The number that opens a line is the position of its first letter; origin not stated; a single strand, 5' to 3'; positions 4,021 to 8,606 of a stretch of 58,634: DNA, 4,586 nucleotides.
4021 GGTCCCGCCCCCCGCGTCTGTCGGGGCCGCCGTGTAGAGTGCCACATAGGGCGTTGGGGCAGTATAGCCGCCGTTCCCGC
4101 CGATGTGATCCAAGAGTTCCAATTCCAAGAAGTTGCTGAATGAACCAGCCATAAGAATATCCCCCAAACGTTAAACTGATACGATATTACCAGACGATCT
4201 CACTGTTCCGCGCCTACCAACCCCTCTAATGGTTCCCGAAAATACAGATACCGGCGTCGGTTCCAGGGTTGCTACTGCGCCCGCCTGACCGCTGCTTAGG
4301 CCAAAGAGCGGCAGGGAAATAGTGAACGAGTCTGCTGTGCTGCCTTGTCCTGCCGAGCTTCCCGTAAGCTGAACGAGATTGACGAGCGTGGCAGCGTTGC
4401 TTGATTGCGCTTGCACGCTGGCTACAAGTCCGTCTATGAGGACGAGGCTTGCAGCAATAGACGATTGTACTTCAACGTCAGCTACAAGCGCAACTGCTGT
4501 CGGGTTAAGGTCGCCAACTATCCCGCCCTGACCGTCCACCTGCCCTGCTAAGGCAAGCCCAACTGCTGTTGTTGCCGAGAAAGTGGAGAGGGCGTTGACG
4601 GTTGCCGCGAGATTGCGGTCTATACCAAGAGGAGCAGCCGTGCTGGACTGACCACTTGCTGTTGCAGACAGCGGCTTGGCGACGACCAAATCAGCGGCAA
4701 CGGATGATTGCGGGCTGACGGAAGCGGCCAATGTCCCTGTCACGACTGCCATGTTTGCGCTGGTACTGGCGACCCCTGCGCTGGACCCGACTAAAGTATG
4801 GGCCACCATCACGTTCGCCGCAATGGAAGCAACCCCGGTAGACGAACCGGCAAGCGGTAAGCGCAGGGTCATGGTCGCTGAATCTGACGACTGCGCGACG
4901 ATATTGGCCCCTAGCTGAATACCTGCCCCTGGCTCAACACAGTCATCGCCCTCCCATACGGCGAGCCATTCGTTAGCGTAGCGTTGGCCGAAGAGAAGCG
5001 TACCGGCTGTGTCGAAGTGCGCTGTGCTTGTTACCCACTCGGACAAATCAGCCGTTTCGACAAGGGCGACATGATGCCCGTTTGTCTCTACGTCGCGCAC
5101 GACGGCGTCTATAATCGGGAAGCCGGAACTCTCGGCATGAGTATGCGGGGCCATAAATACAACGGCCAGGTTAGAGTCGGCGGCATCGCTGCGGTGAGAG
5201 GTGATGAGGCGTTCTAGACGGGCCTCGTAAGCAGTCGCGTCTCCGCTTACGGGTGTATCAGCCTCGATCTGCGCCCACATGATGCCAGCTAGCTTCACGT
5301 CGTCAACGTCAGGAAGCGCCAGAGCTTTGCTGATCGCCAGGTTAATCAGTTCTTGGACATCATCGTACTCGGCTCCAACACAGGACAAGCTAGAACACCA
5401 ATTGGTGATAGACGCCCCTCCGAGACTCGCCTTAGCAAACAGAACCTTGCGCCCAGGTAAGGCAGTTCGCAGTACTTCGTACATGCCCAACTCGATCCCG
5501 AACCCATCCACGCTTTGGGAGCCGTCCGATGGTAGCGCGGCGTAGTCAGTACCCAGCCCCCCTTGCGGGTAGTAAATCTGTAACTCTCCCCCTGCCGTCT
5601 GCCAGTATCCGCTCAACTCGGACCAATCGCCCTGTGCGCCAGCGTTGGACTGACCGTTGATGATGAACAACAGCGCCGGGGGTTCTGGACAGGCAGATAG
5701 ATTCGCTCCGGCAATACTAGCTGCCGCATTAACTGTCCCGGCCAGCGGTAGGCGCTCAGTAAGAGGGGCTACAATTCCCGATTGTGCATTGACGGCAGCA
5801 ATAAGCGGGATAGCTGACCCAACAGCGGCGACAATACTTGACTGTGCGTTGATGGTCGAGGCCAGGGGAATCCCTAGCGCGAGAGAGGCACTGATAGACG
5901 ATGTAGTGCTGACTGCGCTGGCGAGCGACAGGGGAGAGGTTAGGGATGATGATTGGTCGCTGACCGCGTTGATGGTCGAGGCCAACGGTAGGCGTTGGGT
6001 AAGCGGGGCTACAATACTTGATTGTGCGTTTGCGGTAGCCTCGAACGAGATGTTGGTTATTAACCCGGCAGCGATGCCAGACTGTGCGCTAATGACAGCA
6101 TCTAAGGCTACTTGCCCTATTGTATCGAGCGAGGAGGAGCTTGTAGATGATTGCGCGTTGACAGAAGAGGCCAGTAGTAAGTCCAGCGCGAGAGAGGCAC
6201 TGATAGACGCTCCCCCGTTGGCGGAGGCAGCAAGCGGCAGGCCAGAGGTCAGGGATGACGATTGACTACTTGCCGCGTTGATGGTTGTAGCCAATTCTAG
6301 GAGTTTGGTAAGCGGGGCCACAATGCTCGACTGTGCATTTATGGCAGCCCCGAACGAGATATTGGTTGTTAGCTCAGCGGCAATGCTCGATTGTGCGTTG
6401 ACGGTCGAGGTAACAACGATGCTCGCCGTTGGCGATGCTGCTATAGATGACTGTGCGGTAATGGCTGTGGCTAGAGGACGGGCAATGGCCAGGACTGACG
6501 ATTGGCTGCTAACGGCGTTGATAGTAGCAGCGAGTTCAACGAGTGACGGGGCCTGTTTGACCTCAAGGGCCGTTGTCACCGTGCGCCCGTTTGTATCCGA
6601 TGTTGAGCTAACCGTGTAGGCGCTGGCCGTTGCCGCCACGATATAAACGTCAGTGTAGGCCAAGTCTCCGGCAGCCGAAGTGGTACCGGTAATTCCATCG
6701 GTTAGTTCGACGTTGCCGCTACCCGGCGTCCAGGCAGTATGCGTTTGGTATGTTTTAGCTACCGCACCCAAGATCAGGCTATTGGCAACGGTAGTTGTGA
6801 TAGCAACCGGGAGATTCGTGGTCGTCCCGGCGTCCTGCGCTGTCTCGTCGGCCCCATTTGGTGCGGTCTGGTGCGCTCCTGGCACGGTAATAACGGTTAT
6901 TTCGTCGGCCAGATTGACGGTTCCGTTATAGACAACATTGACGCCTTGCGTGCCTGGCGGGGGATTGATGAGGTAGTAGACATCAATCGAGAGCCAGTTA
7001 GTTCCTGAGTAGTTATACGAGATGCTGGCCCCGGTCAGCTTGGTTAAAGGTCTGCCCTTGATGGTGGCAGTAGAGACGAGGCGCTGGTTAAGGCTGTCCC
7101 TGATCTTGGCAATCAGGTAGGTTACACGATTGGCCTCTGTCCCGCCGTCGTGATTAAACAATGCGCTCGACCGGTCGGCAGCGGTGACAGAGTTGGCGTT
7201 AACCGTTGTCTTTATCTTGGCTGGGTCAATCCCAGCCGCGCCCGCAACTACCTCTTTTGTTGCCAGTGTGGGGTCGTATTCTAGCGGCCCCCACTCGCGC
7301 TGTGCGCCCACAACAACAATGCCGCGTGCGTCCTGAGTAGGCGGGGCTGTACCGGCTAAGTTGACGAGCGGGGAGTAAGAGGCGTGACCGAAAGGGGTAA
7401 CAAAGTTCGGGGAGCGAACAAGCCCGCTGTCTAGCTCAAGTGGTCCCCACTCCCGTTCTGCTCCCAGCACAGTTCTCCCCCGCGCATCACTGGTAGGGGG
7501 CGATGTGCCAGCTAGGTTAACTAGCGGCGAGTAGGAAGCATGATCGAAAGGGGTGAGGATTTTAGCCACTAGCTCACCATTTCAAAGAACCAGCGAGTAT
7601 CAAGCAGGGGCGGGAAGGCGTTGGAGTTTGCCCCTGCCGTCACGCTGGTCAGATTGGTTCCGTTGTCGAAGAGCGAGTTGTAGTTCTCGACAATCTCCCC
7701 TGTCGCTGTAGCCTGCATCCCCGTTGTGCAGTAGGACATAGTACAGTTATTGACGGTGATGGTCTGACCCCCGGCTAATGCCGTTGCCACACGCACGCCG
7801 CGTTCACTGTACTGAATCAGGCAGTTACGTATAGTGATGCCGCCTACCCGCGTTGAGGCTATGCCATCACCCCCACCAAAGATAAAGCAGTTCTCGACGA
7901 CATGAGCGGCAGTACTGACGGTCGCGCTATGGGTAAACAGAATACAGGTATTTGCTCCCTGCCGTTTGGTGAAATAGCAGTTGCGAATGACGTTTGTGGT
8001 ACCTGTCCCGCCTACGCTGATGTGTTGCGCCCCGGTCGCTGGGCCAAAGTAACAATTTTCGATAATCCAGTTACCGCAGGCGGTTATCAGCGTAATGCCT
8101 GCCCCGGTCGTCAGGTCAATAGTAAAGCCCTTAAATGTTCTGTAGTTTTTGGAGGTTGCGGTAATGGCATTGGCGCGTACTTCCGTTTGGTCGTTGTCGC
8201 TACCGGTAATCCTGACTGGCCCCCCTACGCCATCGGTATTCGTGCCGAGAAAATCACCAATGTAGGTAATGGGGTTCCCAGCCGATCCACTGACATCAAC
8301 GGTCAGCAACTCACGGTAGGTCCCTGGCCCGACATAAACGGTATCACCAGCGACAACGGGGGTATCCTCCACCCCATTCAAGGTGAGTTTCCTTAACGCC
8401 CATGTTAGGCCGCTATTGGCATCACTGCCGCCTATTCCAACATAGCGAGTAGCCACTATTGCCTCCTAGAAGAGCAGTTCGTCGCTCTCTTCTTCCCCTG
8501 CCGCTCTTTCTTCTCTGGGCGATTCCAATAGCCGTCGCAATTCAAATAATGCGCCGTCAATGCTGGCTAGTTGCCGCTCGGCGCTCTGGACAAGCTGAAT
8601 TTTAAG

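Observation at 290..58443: Iterated purine-rich motif RGAR-CGGCAGG-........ scattered about 45-60 times through the genome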

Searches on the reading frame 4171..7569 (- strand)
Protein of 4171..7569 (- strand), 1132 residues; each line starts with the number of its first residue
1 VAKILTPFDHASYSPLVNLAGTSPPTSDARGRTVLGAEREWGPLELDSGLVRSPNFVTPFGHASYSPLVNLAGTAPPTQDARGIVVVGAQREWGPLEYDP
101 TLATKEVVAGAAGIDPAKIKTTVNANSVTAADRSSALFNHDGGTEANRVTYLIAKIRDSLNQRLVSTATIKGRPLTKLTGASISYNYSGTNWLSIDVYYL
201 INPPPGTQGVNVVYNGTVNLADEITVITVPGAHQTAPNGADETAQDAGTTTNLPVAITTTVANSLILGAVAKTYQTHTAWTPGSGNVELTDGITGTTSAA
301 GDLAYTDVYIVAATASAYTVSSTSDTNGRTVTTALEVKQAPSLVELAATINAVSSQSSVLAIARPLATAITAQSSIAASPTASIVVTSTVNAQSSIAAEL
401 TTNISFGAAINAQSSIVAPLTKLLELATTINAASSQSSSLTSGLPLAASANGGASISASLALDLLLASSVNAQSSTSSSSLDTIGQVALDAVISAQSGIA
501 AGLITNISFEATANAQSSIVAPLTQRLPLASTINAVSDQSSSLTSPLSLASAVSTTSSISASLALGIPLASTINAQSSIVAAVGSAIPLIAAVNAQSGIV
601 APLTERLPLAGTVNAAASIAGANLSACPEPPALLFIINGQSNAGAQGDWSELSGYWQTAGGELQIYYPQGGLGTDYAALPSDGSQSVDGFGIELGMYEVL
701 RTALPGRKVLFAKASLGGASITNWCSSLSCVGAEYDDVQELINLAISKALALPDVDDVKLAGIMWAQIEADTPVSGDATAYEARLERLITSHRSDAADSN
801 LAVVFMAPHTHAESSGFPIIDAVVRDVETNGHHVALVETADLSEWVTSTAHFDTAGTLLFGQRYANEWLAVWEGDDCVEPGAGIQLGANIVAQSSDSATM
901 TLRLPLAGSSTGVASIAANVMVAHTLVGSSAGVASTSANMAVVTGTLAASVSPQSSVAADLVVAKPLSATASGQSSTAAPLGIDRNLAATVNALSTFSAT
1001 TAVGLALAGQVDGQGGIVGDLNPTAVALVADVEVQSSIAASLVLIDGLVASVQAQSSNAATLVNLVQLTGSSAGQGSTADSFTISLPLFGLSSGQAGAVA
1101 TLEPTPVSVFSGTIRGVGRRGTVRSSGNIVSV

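Call 8: search_protein_families(library=phrogs, proteins=[window:4171-7569:-], max_evalue=0.00001)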
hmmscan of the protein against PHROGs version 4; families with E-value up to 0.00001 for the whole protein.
window:4171-7569:- (1132 aa): 0 families

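Call 62: search_protein_families(library=pfam, proteins=[window:4171-7569:-], max_evalue=0.01)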
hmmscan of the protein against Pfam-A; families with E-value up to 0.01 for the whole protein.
window:4171-7569:- (1132 aa): 1 family
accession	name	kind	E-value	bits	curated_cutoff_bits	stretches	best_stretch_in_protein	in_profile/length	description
PF03629.24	SASA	-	1.1e-18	68.2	24.8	1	634-868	4-224/226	Carbohydrate esterase, sialic acid-specific acetylesterase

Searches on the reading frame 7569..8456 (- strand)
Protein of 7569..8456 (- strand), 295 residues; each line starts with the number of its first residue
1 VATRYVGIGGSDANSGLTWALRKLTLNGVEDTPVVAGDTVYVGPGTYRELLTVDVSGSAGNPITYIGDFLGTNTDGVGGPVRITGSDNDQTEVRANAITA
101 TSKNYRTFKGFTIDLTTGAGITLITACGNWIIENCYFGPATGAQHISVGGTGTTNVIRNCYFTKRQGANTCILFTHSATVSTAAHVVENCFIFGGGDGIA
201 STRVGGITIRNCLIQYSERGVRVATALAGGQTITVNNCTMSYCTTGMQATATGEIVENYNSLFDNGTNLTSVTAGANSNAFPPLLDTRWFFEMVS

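Call 8: search_protein_families(library=phrogs, proteins=[window:7569-8456:-], max_evalue=0.00001)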
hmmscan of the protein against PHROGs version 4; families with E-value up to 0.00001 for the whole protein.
window:7569-8456:- (295 aa): 0 families

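Call 62: search_protein_families(library=pfam, proteins=[window:7569-8456:-], max_evalue=0.01)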
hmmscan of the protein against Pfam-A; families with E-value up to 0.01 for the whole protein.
window:7569-8456:- (295 aa): 3 families
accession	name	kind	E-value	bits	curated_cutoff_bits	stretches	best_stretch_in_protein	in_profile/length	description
PF13229.12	Beta_helix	-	5.7e-10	39.5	25.9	2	178-277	32-126/158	Right handed beta helix region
PF05048.19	NosD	-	2.2e-05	24.5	23.6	1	155-275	71-182/212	Periplasmic copper-binding protein (NosD)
PF12708.12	Pect-lyase_RHGA_epim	-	6.3e-05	23.3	27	1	36-247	33-212/213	Rhamnogalacturonase A/epimerase, pectate lyase-like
